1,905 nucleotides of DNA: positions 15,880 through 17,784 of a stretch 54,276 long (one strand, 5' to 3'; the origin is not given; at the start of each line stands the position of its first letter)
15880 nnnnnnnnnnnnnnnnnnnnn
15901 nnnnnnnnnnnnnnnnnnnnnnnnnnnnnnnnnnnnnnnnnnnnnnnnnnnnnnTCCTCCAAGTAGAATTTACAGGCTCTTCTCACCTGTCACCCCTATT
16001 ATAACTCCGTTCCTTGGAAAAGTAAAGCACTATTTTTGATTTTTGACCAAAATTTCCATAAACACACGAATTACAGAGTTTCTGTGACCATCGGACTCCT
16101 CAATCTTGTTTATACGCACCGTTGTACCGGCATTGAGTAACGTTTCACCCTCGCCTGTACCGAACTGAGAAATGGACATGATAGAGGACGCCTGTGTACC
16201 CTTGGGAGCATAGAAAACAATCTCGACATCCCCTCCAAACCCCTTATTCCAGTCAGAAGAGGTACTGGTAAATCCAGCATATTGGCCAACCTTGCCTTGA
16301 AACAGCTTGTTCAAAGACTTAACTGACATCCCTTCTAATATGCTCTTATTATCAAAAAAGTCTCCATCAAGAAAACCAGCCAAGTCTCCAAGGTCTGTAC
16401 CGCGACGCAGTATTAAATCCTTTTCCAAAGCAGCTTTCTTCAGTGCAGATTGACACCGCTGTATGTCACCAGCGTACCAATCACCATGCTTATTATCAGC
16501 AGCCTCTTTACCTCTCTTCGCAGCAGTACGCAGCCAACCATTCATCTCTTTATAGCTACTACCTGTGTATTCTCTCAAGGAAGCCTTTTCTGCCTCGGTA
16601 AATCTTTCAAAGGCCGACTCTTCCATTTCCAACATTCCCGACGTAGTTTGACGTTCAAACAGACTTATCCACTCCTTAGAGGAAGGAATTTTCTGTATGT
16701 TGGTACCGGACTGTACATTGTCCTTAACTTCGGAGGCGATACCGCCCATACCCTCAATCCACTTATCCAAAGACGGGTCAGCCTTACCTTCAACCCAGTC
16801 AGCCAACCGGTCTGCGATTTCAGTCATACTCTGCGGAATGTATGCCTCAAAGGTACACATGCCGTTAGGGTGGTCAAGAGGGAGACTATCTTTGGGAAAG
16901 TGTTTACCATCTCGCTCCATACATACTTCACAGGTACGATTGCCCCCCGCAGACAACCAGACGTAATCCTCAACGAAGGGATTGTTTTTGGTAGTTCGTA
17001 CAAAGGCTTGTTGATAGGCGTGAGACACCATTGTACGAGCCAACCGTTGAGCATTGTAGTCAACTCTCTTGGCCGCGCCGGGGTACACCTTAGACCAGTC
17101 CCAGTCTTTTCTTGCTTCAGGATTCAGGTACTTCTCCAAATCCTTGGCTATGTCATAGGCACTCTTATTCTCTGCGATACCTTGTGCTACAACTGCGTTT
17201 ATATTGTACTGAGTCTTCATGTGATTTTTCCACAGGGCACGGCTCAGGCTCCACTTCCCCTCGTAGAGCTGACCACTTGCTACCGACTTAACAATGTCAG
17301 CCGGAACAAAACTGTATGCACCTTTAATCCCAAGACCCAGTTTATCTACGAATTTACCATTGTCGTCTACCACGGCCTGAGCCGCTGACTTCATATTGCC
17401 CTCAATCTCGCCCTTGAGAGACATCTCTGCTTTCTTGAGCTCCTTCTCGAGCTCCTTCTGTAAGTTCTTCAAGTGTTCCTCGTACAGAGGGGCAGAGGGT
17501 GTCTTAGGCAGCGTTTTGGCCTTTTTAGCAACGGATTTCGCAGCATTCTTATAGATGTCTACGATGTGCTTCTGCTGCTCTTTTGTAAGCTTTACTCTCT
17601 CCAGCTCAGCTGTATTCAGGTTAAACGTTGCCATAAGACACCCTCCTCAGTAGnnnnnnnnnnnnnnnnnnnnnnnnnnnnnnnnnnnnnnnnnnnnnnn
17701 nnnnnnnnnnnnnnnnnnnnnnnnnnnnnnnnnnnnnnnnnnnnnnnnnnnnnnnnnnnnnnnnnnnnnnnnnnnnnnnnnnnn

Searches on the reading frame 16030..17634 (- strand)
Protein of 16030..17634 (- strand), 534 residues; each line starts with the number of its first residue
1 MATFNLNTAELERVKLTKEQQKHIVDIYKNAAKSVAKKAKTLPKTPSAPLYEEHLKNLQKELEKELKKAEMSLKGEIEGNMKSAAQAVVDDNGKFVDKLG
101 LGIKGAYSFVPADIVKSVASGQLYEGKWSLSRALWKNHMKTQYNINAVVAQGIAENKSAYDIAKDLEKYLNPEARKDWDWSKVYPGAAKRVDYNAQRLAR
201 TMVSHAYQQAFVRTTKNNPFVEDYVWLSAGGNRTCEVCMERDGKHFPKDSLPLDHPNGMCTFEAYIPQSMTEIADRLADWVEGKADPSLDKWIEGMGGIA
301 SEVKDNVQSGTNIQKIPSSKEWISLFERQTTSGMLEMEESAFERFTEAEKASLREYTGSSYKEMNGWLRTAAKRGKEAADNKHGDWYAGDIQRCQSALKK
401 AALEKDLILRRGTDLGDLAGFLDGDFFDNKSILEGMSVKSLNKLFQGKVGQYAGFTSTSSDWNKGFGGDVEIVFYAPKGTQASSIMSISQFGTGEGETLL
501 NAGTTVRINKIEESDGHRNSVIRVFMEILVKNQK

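Call 3: search_protein_families(library=pfam, proteins=[window:16030-17634:-], max_evalue=0.01)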
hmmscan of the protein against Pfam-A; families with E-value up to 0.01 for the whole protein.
window:16030-17634:- (534 aa): 2 families
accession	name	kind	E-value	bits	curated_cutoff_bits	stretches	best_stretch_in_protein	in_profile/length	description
PF03496.20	ADPrib_exo_Tox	-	1.9e-26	93.1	23.4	1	341-523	12-190/196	ADP-ribosyltransferase exoenzyme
PF04233.19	Phage_Mu_F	-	8.1e-08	33.4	29.6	1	144-255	2-100/112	Phage Mu protein F like protein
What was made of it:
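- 16066..16614 (-): ART catalytic domain (residues 341-523) with R410-R411, S457-T458-S459 and E495-G-E497. Pfam E 1.9e-26 (call 3).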

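Call 7: search_solved_structures(query=window:16030-17634:-, max_evalue=0.01, show_alignments=3)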
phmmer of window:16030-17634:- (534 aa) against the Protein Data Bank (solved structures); distinct sequences matched with E-value up to 0.01: 4.
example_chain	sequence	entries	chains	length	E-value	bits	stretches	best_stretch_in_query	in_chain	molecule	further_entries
8za7_B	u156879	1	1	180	1.6e-09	40.3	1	348-519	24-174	Lmo0066 protein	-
3bw8_A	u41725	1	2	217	0.0011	21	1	344-523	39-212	Mono-ADP-ribosyltransferase C3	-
4fk7_A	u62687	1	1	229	0.0014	20.8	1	336-511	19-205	Putative ADP-ribosyltransferase Certhrax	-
1ojq_A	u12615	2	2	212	0.0017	20.5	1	381-523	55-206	ADP-RIBOSYLTRANSFERASE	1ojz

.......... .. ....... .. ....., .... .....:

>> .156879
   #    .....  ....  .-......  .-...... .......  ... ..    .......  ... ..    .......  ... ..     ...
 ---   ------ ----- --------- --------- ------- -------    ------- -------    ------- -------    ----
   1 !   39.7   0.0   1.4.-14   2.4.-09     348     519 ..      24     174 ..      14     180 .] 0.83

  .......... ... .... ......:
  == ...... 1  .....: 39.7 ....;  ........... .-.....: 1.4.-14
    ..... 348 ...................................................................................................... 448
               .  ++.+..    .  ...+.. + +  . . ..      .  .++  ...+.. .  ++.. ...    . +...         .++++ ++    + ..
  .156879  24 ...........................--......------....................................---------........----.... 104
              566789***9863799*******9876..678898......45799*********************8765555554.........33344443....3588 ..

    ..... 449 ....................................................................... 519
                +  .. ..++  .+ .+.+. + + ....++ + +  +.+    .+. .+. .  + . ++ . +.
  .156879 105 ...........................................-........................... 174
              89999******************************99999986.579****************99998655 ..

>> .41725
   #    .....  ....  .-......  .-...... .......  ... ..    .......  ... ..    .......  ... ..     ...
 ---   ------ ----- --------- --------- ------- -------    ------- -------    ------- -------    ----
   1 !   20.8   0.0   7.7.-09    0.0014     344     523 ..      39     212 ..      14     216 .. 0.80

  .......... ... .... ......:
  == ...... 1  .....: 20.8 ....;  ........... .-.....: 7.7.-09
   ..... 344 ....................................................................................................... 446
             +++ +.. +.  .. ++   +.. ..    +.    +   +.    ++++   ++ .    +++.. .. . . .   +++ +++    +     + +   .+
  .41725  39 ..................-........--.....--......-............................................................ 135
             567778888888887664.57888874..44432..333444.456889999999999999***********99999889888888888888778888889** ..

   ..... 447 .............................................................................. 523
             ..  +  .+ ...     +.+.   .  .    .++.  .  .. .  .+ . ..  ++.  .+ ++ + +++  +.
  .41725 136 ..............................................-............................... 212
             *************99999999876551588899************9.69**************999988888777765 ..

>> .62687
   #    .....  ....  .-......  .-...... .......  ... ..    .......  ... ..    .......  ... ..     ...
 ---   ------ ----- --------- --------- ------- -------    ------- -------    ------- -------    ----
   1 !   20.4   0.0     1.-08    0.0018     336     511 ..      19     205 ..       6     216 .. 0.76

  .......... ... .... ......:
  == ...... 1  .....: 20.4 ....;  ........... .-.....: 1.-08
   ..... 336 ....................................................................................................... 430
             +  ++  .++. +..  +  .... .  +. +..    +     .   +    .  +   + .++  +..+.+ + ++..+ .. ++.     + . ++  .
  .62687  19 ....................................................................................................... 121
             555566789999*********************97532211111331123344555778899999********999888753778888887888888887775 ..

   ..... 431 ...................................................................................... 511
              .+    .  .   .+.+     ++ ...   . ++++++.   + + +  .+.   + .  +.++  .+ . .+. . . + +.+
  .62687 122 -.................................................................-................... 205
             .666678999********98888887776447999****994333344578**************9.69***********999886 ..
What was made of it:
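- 16066..16614 (-): Phmmer alignments to Lmo0066, C3 and Certhrax (call 7).
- On R-S-E ADP-ribosyltransferases (PF03496; C2/C3/VIP2-like): R410/R411, S457-T458-S459 and E495-G-E497 align to the motifs of C3, Certhrax and Lmo0066 (call 7).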

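Call 19: search_dna_similar(query=window:16030-17634:-, collection=phages, mode=protein, max_rows=30)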
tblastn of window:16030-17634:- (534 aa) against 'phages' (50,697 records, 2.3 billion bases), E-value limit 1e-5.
Records with a match: 36; places in all: 36; records where one place covers at least 80% of the query: 2.
Best place of each record, by identity: <60% 36.
By first word of the organism name: Clostridium 14; Bacillus 9; Streptococcus 3; Arthrobacter 2; Gordonia 2; Dulem 1; bajarodcaudo 1; Virus 1; Clostridioides 1; Weizmannia 1; and 1 more.
By host as written in the record: Clostridium_AP sp000509125 DA266 4; - 3; Bacillus alcalophilus CGMCC 1.3604 3; Clostridium tetani ATCC 19406 2; Clostridium tetani C2 2; Streptococcus pneumoniae strain R6 2; Arthrobacter globiformis B-2979 2; Bacillus subtilis KCCM12150 2; and 15 more.
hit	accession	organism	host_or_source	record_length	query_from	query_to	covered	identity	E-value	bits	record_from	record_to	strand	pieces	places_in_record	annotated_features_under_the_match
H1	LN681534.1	Clostridium phage phiCD24-1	Clostridium difficile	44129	76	516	83%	30.1%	2e-56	209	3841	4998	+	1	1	protein of unknown function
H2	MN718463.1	Clostridium phage phiCDKH01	Clostridioides difficile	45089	76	516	83%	29.8%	1e-55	207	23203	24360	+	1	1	hypothetical protein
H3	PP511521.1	Dulem virus 36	Varecia variegata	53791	76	293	41%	45.1%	8e-57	211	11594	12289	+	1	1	minor capsid protein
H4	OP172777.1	Clostridium phage CS266P3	Clostridium_AP sp000509125 DA266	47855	80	292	40%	41.1%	2e-50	192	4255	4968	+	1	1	hypothetical protein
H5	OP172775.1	Clostridium phage CS266P1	Clostridium_AP sp000509125 DA266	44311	80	292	40%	39.8%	5e-49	188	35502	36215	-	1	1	hypothetical protein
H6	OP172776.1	Clostridium phage CS266P2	Clostridium_AP sp000509125 DA266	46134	80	292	40%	39.8%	5e-49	188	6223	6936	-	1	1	hypothetical protein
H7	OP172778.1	Clostridium phage CS266P4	Clostridium_AP sp000509125 DA266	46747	80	292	40%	39.8%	5e-49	188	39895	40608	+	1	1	hypothetical protein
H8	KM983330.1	Clostridium phage phiCT19406A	Clostridium tetani ATCC 19406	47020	107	297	36%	39.9%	2e-43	171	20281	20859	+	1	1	putative head morphogenesis protein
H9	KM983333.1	Clostridium phage phiCTC2A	Clostridium tetani C2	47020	107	297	36%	39.9%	2e-43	171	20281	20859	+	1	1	putative head morphogenesis protein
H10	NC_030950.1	Clostridium phage phiCT19406A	Clostridium tetani ATCC 19406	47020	107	297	36%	39.9%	2e-43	171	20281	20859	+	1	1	pilot protein for DNA ejection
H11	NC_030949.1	Clostridium phage phiCTC2A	Clostridium tetani C2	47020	107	297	36%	39.9%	2e-43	171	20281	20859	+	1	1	pilot protein for DNA ejection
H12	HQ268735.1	Streptococcus phage Dp-1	Streptococcus pneumoniae strain R6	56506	77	296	41%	33.8%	9e-36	148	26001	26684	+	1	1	minor structural protein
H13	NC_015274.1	Streptococcus phage Dp-1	Streptococcus pneumoniae strain R6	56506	77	296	41%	33.8%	9e-36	148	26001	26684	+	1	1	head morphogenesis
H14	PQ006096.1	bajarodcaudo virus 5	Peromyscus fraterculus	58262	98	284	35%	37.4%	2e-33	141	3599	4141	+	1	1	hypothetical protein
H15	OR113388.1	Clostridium phage vB_CtyS-FA88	Clostridium sp.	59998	110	291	34%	38.4%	2e-35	147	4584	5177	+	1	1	hypothetical protein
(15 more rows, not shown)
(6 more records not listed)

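Call 21: get_annotated_region(hit=H1, flank=4000)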
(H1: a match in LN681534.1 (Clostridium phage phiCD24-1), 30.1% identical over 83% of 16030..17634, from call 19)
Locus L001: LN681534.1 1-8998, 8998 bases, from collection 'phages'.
description: Clostridium phage phiCD24-1, complete genome.
organism: Clostridium phage phiCD24-1 (NCBI taxid 1582149)
taxonomy: Viruses; Duplodnaviria; Heunggongvirae; Uroviricota; Caudoviricetes
host: Clostridium difficile; source: -; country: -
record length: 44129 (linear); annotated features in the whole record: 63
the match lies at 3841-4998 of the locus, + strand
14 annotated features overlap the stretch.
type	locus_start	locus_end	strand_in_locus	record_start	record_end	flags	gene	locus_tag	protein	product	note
CDS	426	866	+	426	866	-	-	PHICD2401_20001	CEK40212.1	Terminase small subunit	-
CDS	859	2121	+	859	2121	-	-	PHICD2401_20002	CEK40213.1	Large terminase protein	-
CDS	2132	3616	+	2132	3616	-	-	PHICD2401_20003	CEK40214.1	protein of unknown function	Evidence 5 : No homology to any previously reported sequences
CDS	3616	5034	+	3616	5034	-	-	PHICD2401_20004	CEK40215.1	protein of unknown function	Evidence 5 : No homology to any previously reported sequences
CDS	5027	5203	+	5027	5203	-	-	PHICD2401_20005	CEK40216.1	protein of unknown function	Evidence 5 : No homology to any previously reported sequences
CDS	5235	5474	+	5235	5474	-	-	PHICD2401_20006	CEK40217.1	protein of unknown function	Evidence 5 : No homology to any previously reported sequences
CDS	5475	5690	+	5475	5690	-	-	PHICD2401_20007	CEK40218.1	protein of unknown function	Evidence 5 : No homology to any previously reported sequences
CDS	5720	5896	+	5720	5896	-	-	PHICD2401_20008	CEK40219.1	protein of unknown function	Evidence 5 : No homology to any previously reported sequences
CDS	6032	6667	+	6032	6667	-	-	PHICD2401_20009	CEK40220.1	conserved protein of unknown function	Evidence 4 : Homologs of previously reported genes of unknown function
CDS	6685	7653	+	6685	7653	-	-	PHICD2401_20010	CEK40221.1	Phage coat protein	-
CDS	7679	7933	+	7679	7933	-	-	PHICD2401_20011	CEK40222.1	conserved protein of unknown function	Evidence 4 : Homologs of previously reported genes of unknown function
CDS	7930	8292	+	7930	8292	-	-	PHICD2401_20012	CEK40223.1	conserved protein of unknown function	Evidence 4 : Homologs of previously reported genes of unknown function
CDS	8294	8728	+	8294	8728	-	-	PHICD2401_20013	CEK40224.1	protein of unknown function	Evidence 5 : No homology to any previously reported sequences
CDS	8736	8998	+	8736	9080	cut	-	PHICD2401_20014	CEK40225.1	conserved protein of unknown function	Evidence 4 : Homologs of previously reported genes of unknown function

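Call 24: search_protein_families(library=phrogs, proteins=[window:16030-17634:-], max_evalue=0.01)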
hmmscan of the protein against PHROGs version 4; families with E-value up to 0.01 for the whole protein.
window:16030-17634:- (534 aa): 18 families
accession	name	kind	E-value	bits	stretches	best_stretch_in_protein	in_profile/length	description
phrog_1657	-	head and packaging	1.7e-58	199.5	1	12-297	25-330/337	head morphogenesis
phrog_21401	-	tail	2.1e-57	195.9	1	9-297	11-306/566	pilot protein for DNA ejection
phrog_595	-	head and packaging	7.2e-43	148.7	1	9-518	49-505/513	head maturation protease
phrog_115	-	head and packaging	6.4e-28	99.3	1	28-391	92-424/665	minor head protein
phrog_7625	-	head and packaging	3.2e-21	76.8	1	16-256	17-229/504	head morphogenesis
phrog_4728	-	head and packaging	1e-19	71.8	1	13-303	18-332/591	head morphogenesis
phrog_2841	-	head and packaging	1.8e-13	51.4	1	20-350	74-398/525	minor head protein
phrog_6577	-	unknown function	8.5e-13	48.5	1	130-268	104-232/1066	-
phrog_241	-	head and packaging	1.2e-12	48.7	1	49-250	65-254/679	head morphogenesis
phrog_2468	-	head and packaging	2.1e-12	48.2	1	15-249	42-239/303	head morphogenesis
phrog_3895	-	moron, auxiliary metabolic gene and host takeover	4.1e-08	34.3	1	347-529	144-333/340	ADP-ribosyltransferase exoenzyme toxin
phrog_21789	-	head and packaging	6.2e-06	25.2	0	343-517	1043-1187/1195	virion structural protein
phrog_19443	-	head and packaging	8.3e-06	25.5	1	16-275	50-294/579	minor head protein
phrog_17987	-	head and packaging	1.8e-05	24.1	1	121-297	143-306/856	head maturation protease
phrog_25879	-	head and packaging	2.3e-05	25.3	1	139-283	28-162/173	head morphogenesis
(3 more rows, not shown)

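Call 25: search_protein_families(library=ncbifam, proteins=[window:16030-17634:-], max_evalue=0.01)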
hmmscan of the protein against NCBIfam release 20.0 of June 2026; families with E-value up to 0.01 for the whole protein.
window:16030-17634:- (534 aa): 2 families
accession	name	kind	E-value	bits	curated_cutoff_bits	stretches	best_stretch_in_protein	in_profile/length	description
TIGR01641.1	phageSPP1_gp7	domain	1.1e-09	38.6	39.65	1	148-255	4-92/109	minor capsid protein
NF040688.1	ADPRT_certhrax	exception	0.00011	21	850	1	329-511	303-496/521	ADP-ribosyltransferase certhrax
